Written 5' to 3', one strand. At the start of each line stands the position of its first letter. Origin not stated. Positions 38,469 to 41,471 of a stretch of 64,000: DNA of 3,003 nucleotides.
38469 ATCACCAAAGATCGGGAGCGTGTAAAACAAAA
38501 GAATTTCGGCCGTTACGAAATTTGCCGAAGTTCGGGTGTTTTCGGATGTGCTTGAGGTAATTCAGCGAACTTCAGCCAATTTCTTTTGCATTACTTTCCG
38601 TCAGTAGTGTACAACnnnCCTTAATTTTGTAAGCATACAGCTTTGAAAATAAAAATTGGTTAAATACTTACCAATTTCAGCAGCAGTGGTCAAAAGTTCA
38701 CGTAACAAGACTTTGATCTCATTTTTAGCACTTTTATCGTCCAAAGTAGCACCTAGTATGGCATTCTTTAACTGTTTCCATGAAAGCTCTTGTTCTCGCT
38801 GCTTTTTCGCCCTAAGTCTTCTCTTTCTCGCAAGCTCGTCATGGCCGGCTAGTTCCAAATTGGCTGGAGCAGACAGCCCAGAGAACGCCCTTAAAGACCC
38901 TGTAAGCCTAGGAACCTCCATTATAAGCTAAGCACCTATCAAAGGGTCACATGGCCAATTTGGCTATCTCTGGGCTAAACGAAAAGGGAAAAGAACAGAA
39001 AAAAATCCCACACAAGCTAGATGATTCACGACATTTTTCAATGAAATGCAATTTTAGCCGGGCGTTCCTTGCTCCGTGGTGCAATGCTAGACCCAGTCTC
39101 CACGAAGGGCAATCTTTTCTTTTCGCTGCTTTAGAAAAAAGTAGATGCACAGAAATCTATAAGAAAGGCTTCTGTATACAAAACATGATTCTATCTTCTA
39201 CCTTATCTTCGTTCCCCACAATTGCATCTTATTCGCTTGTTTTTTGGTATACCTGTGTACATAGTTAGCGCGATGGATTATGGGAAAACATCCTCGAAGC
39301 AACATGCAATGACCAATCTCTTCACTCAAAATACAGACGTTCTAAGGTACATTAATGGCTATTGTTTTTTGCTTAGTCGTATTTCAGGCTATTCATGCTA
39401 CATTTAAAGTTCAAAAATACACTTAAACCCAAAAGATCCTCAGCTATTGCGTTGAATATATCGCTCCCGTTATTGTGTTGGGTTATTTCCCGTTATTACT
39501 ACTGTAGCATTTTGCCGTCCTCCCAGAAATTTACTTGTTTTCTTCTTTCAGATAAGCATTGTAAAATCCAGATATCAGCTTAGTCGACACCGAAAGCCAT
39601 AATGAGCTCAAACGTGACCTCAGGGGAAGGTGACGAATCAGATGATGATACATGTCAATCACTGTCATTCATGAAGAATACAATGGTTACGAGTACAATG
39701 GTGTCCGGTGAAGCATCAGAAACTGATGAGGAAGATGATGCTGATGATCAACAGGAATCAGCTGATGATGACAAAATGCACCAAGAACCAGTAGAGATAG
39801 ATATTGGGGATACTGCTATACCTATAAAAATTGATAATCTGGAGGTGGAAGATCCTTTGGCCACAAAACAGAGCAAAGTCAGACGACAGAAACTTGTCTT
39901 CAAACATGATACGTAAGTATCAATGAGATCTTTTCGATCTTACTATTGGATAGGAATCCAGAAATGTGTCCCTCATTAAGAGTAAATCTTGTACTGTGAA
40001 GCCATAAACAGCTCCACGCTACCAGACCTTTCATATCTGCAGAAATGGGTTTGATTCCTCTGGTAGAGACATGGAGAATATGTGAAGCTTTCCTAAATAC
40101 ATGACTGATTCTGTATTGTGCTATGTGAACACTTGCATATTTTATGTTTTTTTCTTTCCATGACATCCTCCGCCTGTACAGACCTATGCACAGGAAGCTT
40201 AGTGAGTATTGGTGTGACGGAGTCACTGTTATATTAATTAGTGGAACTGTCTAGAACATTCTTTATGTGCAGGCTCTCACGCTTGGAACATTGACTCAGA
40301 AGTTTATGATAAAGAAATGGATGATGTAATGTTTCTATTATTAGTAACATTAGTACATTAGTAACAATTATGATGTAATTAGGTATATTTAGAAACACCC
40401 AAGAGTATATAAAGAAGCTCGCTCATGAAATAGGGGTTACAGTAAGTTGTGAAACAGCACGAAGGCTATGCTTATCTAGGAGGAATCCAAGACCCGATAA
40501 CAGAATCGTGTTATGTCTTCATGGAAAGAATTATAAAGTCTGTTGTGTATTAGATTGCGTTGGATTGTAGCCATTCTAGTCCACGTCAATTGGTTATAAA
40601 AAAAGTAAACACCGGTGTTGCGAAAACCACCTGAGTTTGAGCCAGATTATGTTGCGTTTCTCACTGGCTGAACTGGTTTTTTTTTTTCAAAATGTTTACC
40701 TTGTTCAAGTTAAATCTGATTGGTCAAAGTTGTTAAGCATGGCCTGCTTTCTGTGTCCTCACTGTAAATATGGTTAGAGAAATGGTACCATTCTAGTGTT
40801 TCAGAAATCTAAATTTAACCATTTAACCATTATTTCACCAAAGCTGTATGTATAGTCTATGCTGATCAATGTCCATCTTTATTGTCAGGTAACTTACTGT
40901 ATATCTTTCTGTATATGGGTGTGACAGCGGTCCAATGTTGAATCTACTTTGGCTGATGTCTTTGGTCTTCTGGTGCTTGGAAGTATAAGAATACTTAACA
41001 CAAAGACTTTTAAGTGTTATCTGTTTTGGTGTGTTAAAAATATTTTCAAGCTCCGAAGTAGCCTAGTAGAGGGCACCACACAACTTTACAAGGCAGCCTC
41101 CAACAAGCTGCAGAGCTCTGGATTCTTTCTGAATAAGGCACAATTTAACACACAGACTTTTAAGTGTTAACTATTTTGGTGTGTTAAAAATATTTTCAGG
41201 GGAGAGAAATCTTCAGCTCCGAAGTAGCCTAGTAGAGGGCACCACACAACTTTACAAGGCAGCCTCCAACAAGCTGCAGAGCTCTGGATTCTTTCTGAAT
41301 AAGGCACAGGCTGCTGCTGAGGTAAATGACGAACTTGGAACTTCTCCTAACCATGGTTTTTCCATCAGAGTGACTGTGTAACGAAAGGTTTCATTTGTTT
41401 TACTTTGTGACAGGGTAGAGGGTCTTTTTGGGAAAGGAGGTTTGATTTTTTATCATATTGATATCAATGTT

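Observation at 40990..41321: Tandem duplication of acceptor plus 100 nt of exon in the small divergent gene; upstream copy is a donor-less pseudo-exon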

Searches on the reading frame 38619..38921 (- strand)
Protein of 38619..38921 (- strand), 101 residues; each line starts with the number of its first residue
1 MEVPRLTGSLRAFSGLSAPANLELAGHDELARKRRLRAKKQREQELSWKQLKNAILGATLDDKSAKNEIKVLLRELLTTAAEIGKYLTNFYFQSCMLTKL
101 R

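Call 8: search_protein_families(library=pfam, max_evalue=1, proteins=[window:38619-38921:-])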
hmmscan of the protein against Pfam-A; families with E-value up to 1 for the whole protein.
seq(101 aa): 1 family
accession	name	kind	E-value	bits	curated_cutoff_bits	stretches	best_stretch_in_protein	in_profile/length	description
PF00424.23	REV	-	0.083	13.4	22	1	31-66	35-70/94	REV protein (anti-repression trans-activator protein)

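Call 28: find_homologous_proteins(query=window:38670-38921:-, max_evalue=1e-10)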
Query seq(84 aa) (84 aa): 1 proteins with E <= 1e-10 among 7 candidates.
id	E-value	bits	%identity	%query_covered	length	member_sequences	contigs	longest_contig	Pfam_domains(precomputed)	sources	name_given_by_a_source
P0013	7.2e-12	63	49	88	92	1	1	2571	PF26582.2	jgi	-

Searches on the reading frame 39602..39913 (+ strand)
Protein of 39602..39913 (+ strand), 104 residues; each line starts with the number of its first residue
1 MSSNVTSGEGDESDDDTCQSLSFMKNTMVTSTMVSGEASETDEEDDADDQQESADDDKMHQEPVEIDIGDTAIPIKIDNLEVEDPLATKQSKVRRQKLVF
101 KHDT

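Call 8: search_protein_families(library=pfam, max_evalue=1, proteins=[window:39602-39913:+])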
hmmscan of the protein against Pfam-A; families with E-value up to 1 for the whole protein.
seq(104 aa): 2 families
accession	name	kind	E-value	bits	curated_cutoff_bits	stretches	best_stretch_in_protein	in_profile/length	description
PF15753.10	BLOC1S3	-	1.4e-11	45.1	27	1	5-73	2-63/172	Biogenesis of lysosome-related organelles complex 1 subunit 3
PF13897.11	GOLD_2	-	0.7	10.6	28.4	1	25-67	38-80/140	Golgi-dynamics membrane-trafficking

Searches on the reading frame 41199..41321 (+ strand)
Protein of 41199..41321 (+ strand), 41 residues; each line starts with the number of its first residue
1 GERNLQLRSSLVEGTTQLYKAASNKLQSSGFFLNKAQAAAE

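Call 8: search_protein_families(library=pfam, max_evalue=1, proteins=[window:41199-41321:+])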
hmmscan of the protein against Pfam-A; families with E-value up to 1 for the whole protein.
seq(41 aa): 1 family
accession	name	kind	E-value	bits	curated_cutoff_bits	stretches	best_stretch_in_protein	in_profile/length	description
PF15753.10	BLOC1S3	-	1.3e-07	32.2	27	1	2-40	100-138/172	Biogenesis of lysosome-related organelles complex 1 subunit 3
